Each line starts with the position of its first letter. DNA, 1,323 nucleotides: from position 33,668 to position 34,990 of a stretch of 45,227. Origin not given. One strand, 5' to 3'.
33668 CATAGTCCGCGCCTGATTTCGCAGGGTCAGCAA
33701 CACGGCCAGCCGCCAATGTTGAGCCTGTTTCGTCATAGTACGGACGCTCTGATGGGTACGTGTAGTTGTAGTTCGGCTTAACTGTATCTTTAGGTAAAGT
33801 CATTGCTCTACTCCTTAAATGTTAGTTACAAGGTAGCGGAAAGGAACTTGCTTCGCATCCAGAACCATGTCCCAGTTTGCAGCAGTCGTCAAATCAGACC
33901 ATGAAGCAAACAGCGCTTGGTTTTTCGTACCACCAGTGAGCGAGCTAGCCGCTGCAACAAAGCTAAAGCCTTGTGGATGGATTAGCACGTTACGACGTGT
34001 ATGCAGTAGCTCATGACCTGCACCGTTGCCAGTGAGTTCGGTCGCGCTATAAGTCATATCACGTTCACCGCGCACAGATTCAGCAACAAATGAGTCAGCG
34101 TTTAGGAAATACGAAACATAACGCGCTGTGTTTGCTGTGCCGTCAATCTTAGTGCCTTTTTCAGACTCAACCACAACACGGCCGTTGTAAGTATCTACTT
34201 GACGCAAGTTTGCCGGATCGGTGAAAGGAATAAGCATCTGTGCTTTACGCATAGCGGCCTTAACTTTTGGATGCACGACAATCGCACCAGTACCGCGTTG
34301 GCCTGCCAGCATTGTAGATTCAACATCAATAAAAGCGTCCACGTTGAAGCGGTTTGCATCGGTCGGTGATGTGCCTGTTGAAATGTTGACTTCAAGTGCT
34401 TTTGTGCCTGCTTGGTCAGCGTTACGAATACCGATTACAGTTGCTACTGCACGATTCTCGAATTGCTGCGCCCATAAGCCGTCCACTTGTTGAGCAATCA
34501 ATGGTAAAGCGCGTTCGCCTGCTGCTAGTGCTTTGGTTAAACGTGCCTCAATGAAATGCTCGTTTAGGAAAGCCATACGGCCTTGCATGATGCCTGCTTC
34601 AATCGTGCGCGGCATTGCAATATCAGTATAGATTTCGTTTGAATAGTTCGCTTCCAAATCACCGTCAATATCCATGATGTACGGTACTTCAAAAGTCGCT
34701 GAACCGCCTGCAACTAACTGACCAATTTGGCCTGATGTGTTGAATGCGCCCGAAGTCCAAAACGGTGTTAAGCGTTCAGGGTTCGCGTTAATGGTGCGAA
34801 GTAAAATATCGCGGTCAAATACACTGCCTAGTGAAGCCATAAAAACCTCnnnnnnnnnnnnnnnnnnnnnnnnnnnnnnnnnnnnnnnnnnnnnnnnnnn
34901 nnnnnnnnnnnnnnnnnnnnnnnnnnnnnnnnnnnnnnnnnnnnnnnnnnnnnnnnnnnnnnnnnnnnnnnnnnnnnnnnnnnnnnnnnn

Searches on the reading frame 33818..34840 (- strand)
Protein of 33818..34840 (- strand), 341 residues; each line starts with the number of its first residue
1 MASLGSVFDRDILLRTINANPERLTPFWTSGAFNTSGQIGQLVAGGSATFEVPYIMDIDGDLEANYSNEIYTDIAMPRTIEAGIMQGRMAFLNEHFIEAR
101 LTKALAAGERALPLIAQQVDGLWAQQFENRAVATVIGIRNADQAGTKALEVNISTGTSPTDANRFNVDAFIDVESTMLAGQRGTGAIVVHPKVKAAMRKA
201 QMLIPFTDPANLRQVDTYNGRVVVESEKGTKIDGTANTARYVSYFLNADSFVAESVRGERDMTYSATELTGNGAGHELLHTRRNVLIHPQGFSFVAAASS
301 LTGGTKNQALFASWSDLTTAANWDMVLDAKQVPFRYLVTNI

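Call 70: search_dna_similar(query=window:33818-34840:-, collection=phages, mode=protein, max_rows=12)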
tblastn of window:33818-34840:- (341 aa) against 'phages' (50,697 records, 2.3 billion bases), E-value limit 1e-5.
Records with a match: 670; places in all: 674; records where one place covers at least 80% of the query: 661.
Best place of each record, by identity: <60% 670.
By first word of the organism name: Salmonella 363; Escherichia 120; Pseudomonas 37; Vibrio 27; Achromobacter 21; Stenotrophomonas 16; Bacillus 14; Kagunavirus 8; Providencia 5; Alteromonas 5; and 30 more.
By host as written in the record: Escherichia coli 65; Salmonella enterica subsp. enterica serovar Enteritidis 54; Salmonella enterica 54; Salmonella enterica subsp. enterica serovar Typhimurium 48; - 45; Salmonella sp. 38; Salmonella enterica subsp. enterica serovar Enteritidis PT1 20; Salmonella enterica serovar Enteritidis 11; and 156 more.
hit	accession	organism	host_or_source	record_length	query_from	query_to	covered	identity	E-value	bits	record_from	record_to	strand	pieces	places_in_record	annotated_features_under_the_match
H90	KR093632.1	Moraxella phage Mcat8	Moraxella catarrhalis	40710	1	341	100%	49.4%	2e-98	324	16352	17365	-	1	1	hypothetical protein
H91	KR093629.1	Moraxella phage Mcat5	Moraxella catarrhalis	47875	1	341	100%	49.4%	3e-98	323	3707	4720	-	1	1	hypothetical protein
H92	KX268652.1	Acinetobacter phage vB_AbaS_TRS1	Acinetobacter baumannii A118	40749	1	341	100%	48.7%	2e-96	318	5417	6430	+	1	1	putative major capsid protein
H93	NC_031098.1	Acinetobacter phage vB_AbaS_TRS1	Acinetobacter baumannii A118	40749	1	341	100%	48.7%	2e-96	318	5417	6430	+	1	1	major head protein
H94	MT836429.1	Bacteriophage sp.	human fecal samples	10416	1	341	100%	43.0%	2e-80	272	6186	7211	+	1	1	record has no annotation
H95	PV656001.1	Escherichia phage vB_Eco_ORH_001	Escherichia coli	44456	12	341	97%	35.0%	5e-46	172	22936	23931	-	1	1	hypothetical protein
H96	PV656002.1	Escherichia phage vB_Eco_Hrm2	Escherichia coli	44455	12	341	97%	35.0%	5e-46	172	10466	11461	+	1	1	hypothetical protein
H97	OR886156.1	Salmonella phage SaTp-04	Salmonella enterica subsp. enterica ...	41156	12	341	97%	34.9%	7e-45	169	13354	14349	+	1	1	record has no annotation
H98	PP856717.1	Salmonella phage vB_SEnST11_KE15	Salmonella enterica subsp. enterica ...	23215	12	341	97%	34.8%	2e-47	177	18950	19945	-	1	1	major head protein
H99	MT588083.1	Jerseyvirus jersey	Salmonella enterica subsp. enterica ...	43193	12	339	96%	35.0%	7e-46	172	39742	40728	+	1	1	hypothetical protein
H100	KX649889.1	Salmonella phage SE-W109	Salmonella enterica serovar Enteritidis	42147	12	341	97%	34.7%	5e-46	173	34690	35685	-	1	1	capsid protein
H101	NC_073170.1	Salmonella phage SE-W109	Salmonella enterica serovar Enteritidis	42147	12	341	97%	34.7%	5e-46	173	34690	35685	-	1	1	capsid protein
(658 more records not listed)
